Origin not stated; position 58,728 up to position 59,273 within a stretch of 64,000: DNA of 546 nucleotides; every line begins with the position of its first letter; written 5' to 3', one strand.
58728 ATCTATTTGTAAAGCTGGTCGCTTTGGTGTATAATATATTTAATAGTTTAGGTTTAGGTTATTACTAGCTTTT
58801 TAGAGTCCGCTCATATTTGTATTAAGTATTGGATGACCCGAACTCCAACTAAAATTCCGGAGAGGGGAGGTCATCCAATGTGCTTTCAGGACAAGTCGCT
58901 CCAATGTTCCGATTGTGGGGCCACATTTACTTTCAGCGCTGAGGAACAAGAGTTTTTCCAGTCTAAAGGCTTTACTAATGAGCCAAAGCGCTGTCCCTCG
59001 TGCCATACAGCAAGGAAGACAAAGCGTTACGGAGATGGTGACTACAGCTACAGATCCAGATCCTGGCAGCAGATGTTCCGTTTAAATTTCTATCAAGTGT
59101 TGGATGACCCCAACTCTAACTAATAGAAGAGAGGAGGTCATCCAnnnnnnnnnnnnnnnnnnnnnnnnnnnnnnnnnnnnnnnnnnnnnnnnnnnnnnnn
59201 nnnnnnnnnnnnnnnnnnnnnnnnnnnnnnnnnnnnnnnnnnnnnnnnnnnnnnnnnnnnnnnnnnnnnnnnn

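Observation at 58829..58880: Duplicated leader hairpin that buries the ribosome-binding site and AUG of each zinc-ribbon gene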

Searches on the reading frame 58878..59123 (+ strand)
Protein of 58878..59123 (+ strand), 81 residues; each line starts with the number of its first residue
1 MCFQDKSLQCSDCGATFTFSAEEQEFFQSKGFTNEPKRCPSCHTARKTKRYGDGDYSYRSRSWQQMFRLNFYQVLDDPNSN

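Call 7: search_protein_families(library=pfam, proteins=[window:58878-59123:+], max_evalue=0.01)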
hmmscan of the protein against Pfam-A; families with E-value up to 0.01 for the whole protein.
window:58878-59123:+ (81 aa): 4 families
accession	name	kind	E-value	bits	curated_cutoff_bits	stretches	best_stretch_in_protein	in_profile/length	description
PF13451.12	zf_Tbcl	-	5.6e-20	71.5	24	1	4-50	1-47/48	Probable treble clef domain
PF09723.15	Zn_ribbon_8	-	0.0022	18.4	34.4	1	9-45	7-35/41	Zinc ribbon domain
PF14522.11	Cytochrome_C7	-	0.0048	17.1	24.8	1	6-50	12-55/67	Cytochrome c7 and related cytochrome c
PF14354.12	Lar_restr_allev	-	0.0067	17.1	28.6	0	8-24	26-42/58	Restriction alleviation protein Lar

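Call 29: search_protein_families(library=ncbifam, proteins=[window:58878-59123:+], max_evalue=0.01)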
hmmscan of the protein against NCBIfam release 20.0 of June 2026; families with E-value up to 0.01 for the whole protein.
window:58878-59123:+ (81 aa): 0 families

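Call 46: find_homologous_proteins(query=window:58878-59123:+)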
Query window:58878-59123:+ (81 aa): 2481 proteins with E <= 0.001 among 2481 candidates; the best 120 are listed.
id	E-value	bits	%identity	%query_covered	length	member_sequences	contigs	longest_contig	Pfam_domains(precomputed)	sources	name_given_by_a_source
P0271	2.0e-44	167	90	100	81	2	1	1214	PF13451.13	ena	-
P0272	2.6e-43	163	88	100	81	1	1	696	PF13451.13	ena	-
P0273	6.0e-43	162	89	100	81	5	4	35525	PF13451.13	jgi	jgi:hypothetical protein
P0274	7.5e-43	162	86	100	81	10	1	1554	PF13451.13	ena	-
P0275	8.0e-43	162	89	100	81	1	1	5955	PF13451.13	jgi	-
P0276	8.8e-43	162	86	100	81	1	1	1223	PF13451.13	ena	-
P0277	1.1e-42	161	86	100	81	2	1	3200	PF13451.13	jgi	jgi:hypothetical protein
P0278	1.5e-42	161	88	100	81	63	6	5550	PF13451.13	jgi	jgi:NAD-dependent SIR2 family protein deacetylase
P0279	3.4e-42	160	85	100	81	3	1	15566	PF13451.13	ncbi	-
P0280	5.3e-42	159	86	100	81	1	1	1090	PF13451.13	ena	-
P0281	6.2e-42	159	88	100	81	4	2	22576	PF13451.13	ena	-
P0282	6.3e-42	159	85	100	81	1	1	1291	PF13451.13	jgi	jgi:NAD-dependent SIR2 family protein deacetylase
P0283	1.1e-41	158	85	100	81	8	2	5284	PF13451.13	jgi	jgi:hypothetical protein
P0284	4.8e-41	156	85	100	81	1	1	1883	PF13451.13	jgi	jgi:hypothetical protein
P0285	7.2e-41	156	85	100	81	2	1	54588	PF13451.13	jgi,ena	-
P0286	8.0e-41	156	84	100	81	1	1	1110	PF13451.13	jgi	-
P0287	8.3e-41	155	84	100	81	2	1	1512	PF13451.13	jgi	-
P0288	2.1e-40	154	83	100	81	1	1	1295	PF13451.13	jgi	jgi:hypothetical protein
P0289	3.4e-40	153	84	100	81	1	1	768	PF13451.13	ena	-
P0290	1.1e-39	152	81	100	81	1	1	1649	PF13451.13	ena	-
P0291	1.9e-39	151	80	100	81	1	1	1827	PF13451.13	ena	-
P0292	1.3e-38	148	78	100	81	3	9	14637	PF13451.13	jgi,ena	-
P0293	1.7e-38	148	81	100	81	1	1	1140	PF13451.13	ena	-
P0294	3.5e-38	147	81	100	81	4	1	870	PF13451.13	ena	-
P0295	4.5e-38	147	79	100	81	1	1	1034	PF14354.14,PF13451.13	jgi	-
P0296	2.9e-37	144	79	100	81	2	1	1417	PF13451.13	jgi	jgi:hypothetical protein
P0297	3.3e-37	144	79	100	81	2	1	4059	PF13451.13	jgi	jgi:hypothetical protein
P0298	4.0e-37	144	77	100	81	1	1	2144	PF13451.13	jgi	jgi:hypothetical protein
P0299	6.6e-37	143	77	100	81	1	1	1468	PF13451.13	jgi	jgi:hypothetical protein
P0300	5.3e-36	140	74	100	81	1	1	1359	PF13451.13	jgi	jgi:hypothetical protein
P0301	2.1e-35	138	73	100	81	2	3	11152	PF13451.13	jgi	jgi:hypothetical protein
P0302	5.2e-33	131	72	100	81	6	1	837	PF13451.13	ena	-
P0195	9.4e-32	127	68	100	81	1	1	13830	PF13451.13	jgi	jgi:hypothetical protein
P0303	8.5e-30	120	67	100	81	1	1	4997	PF13451.13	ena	-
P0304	7.0e-29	117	82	80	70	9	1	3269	PF13451.13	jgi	jgi:hypothetical protein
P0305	1.0e-28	117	78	80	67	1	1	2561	PF13451.13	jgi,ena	-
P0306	2.9e-28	115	78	79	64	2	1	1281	PF13451.13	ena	-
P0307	4.4e-28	115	77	79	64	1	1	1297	PF13451.13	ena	-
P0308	3.0e-27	112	81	83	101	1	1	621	PF13451.13,PF23477.2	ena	-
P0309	3.6e-27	112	81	83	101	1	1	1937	PF13451.13,PF23477.2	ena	-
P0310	4.2e-27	112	85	74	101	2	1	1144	PF13451.13,PF23477.2,PF09723.16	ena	-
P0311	4.4e-27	112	78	83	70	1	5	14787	PF13451.13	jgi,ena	-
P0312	1.2e-26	110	79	83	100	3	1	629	PF13451.13,PF23477.2,PF09723.16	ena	-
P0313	2.5e-26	109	75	85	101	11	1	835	PF13451.13,PF23477.2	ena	-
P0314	2.7e-26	109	79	83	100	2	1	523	PF13451.13,PF23477.2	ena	-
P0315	2.8e-26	109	76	83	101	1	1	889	PF13451.13,PF23477.2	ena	-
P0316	4.1e-26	109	73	95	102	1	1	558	PF13451.13,PF23477.2,PF09723.16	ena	-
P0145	4.2e-26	109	77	79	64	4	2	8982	PF13451.13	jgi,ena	-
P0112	4.3e-26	109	77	79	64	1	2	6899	PF13451.13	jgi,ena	-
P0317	7.4e-26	108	79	83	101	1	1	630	PF13451.13,PF23477.2,PF09723.16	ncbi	-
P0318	7.6e-26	108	79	83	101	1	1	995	PF13451.13,PF23477.2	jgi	-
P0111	7.9e-26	108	79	83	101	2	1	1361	PF13451.13,PF23477.2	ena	-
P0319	1.1e-25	107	75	79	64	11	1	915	PF13451.13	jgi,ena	-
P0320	1.2e-25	107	78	83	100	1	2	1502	PF13451.13,PF23477.2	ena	-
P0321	1.4e-25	107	78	83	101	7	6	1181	PF13451.13,PF23477.2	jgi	-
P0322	1.4e-25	107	79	83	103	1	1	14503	PF13451.13,PF23477.2,PF09723.16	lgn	-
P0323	1.5e-25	107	76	83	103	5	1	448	PF13451.13,PF23477.2,PF09723.16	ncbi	-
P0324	1.5e-25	107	75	83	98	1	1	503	PF13451.13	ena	-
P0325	1.8e-25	107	73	79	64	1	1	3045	PF13451.13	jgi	jgi:hypothetical protein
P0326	1.9e-25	107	83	73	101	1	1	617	PF13451.13,PF23477.2,PF09723.16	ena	-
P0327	2.0e-25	106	78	83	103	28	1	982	PF13451.13,PF23477.2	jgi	-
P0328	2.1e-25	106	78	83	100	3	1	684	PF13451.13,PF23477.2,PF09723.16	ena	-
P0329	2.4e-25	106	74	85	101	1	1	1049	PF13451.13,PF23477.2,PF09723.16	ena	-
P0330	2.5e-25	106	76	83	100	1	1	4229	PF13451.13,PF23477.2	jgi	-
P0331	2.9e-25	106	78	83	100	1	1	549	PF13451.13,PF23477.2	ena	-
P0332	2.9e-25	106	74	85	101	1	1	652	PF13451.13,PF23477.2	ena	-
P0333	3.1e-25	106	82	74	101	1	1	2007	PF13451.13,PF23477.2,PF09723.16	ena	-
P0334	3.1e-25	106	82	60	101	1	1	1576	PF13451.13,PF23477.2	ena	-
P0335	3.5e-25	106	76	83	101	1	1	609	PF13451.13,PF23477.2,PF09723.16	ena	-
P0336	3.6e-25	106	76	83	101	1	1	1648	PF13451.13,PF23477.2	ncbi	-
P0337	3.6e-25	106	84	60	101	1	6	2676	PF13451.13,PF23477.2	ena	-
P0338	3.7e-25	106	79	75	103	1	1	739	PF13451.13,PF23477.2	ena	-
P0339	3.9e-25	106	76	83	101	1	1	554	PF13451.13,PF23477.2,PF09723.16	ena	-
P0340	4.0e-25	105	76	83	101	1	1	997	PF13451.13,PF23477.2,PF09723.16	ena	-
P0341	4.0e-25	105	69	95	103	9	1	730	PF13451.13,PF23477.2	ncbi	-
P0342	4.0e-25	105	68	95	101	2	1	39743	PF13451.13,PF23477.2,PF09723.16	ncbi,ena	-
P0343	4.2e-25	105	76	83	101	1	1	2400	PF13451.13,PF23477.2,PF09723.16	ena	-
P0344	4.4e-25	105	69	95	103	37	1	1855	PF13451.13,PF23477.2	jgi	jgi:CxxC-x17-CxxC domain-containing protein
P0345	4.7e-25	105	78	83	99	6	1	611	PF13451.13,PF23477.2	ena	-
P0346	4.9e-25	105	75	83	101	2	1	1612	PF13451.13,PF23477.2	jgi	jgi:CxxC-x17-CxxC domain-containing protein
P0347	4.9e-25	105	78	83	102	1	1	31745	PF13451.13,PF23477.2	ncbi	ncbi:zinc-ribbon domain containing protein [Chloroflexota bacterium]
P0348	5.3e-25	105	78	83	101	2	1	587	PF13451.13,PF23477.2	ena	-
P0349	5.7e-25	105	75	83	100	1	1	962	PF13451.13,PF23477.2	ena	-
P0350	6.2e-25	105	66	95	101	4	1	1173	PF13451.13,PF23477.2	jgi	jgi:CxxC-x17-CxxC domain-containing protein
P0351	6.2e-25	105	75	83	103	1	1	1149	PF13451.13,PF23477.2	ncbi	-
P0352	6.2e-25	105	76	83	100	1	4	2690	PF13451.13,PF23477.2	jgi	jgi:CxxC-x17-CxxC domain-containing protein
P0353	6.6e-25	105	66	95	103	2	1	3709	PF13451.13,PF23477.2,PF09723.16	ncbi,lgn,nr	ncbi:MAG: zinc-ribbon domain containing protein [Chloroflexi bacterium]|nr:zinc-ribbon domain contai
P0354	6.8e-25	105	79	83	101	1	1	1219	PF13451.13,PF23477.2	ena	-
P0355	7.0e-25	105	68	95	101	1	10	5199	PF13451.13,PF23477.2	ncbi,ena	-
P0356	7.2e-25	105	76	83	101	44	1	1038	PF13451.13,PF23477.2,PF09723.16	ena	-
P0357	7.4e-25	105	75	83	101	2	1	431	PF13451.13,PF23477.2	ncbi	-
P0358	7.4e-25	105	76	83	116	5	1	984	PF13451.13,PF23477.2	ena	-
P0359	7.7e-25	105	78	83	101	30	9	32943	PF13451.13,PF23477.2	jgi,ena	jgi:CxxC-x17-CxxC domain-containing protein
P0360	7.8e-25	105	76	83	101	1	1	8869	PF13451.13,PF23477.2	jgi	jgi:CxxC-x17-CxxC domain-containing protein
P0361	7.8e-25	105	74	81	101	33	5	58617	PF13451.13,PF23477.2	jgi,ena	-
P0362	8.0e-25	105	79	75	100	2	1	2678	PF13451.13,PF23477.2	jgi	jgi:CxxC-x17-CxxC domain-containing protein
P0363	8.2e-25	104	75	83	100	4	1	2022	PF13451.13,PF23477.2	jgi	jgi:CxxC-x17-CxxC domain-containing protein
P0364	8.4e-25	104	76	83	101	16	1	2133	PF13451.13,PF23477.2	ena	-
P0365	8.5e-25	104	76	83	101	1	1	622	PF13451.13,PF23477.2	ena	-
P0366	8.6e-25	104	69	95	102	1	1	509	PF13451.13,PF23477.2,PF09723.16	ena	-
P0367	8.6e-25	104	66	95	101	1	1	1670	PF13451.13,PF23477.2,PF09723.16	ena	-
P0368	9.3e-25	104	75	83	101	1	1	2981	PF13451.13,PF23477.2,PF09723.16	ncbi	-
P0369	9.7e-25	104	70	95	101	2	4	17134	PF13451.13,PF23477.2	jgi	jgi:CxxC-x17-CxxC domain-containing protein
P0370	1.0e-24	104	75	83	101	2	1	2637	PF13451.13,PF23477.2,PF09723.16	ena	-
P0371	1.0e-24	104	73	79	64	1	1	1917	PF13451.13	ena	-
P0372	1.1e-24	104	75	83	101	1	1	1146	PF13451.13,PF23477.2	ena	-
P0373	1.1e-24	104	72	85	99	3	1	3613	PF13451.13,PF23477.2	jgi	-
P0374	1.1e-24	104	68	95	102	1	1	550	PF13451.13,PF23477.2,PF09723.16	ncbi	-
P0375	1.1e-24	104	76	83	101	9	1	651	PF13451.13,PF23477.2,PF09723.16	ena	-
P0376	1.1e-24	104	71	85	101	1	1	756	PF13451.13,PF23477.2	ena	-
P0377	1.3e-24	104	75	83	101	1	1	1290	PF13451.13,PF23477.2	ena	-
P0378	1.4e-24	104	78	83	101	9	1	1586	PF13451.13,PF23477.2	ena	-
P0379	1.5e-24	104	78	83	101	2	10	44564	PF13451.13,PF23477.2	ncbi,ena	-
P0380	1.6e-24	104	78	83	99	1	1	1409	PF13451.13,PF23477.2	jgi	-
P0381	1.6e-24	104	75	83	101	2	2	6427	PF13451.13,PF23477.2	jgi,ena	-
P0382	1.6e-24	104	76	83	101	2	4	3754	PF13451.13,PF23477.2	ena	-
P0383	1.6e-24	104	76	83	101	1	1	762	PF13451.13,PF23477.2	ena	-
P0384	1.7e-24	104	75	83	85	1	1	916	PF13451.13,PF23477.2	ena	-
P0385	1.7e-24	103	73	83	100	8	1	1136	PF13451.13,PF23477.2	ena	-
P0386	1.8e-24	103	74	81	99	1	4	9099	PF13451.13,PF23477.2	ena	-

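Call 48: find_encoding_contigs(protein=P0285, flank=2500, max_places=1)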
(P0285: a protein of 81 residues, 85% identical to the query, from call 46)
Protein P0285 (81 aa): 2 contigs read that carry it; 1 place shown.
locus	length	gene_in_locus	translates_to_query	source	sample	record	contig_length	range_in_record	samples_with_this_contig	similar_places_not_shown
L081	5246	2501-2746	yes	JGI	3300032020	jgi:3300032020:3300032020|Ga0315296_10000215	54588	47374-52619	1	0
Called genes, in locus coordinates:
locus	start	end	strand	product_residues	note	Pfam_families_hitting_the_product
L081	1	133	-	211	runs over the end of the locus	-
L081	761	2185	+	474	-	PF00083:Sugar_tr (weak), PF12832:MFS_1_like (faint), PF07690:MFS_1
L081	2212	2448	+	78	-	-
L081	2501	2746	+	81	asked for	PF13451:zf_Tbcl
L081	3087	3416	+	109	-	PF00076:RRM_1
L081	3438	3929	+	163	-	PF00076:RRM_1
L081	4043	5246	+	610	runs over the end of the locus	PF00009:GTP_EFTU, PF01926:MMR_HSR1 (faint), PF22042:EF-G_D2, PF03144:GTP_EFTU_D2, PF00679:EFG_C, PF21018:BipA_C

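Call 50: find_encoding_contigs(protein=P0301, flank=2500, max_places=1)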
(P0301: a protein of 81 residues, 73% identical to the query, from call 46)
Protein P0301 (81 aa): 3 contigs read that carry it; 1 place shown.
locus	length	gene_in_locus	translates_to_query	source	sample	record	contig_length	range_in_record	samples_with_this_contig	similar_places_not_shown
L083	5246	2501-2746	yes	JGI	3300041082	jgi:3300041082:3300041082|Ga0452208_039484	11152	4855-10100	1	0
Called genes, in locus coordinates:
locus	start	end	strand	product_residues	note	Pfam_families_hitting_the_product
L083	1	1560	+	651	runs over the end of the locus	PF00963:Cohesin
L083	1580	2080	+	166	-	PF00963:Cohesin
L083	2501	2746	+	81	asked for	PF13451:zf_Tbcl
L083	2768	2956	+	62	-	PF13451:zf_Tbcl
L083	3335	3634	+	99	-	PF06695:Sm_multidrug_ex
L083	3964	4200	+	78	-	PF09962:DUF2196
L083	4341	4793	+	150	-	PF02639:DUF188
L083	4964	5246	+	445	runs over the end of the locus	?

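Call 51: find_encoding_contigs(protein=P0303, flank=2500, max_places=1)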
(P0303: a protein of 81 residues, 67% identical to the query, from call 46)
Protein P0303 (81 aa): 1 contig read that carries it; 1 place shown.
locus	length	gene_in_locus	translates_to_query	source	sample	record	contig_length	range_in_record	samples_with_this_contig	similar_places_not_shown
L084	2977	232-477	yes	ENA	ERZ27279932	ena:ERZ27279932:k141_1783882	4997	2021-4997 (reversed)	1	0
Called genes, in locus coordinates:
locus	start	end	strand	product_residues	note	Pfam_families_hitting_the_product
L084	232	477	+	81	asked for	PF13451:zf_Tbcl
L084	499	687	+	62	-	PF13451:zf_Tbcl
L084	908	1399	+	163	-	-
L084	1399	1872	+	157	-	PF00076:RRM_1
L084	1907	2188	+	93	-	-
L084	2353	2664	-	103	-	-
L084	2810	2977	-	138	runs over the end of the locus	-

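Call 53: find_encoding_contigs(protein=P0361, flank=1500, max_places=2)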
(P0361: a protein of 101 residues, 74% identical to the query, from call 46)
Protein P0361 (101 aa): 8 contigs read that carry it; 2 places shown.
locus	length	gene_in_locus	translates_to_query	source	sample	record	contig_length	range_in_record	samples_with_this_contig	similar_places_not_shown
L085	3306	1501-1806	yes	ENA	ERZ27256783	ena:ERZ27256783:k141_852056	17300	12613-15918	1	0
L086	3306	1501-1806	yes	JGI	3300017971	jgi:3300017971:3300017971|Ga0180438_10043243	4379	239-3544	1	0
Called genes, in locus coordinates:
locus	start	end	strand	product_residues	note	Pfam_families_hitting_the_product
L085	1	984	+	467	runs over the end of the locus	PF02629:CoA_binding, PF13380:CoA_binding_2, PF13607:Succ_CoA_lig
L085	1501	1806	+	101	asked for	PF13451:zf_Tbcl, PF23477:zf_Tbcl_2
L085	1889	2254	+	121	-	PF00076:RRM_1, PF16842:RRM_occluded (faint)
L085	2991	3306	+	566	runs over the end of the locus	?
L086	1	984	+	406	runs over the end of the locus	?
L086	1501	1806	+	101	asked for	PF13451:zf_Tbcl, PF23477:zf_Tbcl_2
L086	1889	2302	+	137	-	PF00076:RRM_1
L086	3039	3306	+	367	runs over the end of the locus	?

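Call 54: find_encoding_contigs(protein=P0342, flank=1500, max_places=2)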
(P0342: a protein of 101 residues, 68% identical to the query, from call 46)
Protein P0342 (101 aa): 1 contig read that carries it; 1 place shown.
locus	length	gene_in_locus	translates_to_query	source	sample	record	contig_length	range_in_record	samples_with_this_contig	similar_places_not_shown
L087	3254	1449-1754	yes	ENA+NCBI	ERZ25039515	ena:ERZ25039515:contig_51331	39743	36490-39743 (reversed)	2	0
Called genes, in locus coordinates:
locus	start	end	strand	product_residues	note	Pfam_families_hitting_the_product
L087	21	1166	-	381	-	PF02771:Acyl-CoA_dh_N, PF02770:Acyl-CoA_dh_M, PF00441:Acyl-CoA_dh_1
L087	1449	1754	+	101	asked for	PF13451:zf_Tbcl, PF09723:Zn_ribbon_8 (faint), PF23477:zf_Tbcl_2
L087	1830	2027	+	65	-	PF01165:Ribosomal_S21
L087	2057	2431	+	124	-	PF00076:RRM_1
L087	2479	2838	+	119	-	PF00076:RRM_1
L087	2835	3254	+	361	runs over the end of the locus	PF00483:NTP_transferase, PF12804:NTP_transf_3, PF21711:DCTN5 (faint), PF00132:Hexapep, PF25084:LbH_EIF2B, PF25087:GMPPB_C, PF24894:Hexapep_GlmU (weak)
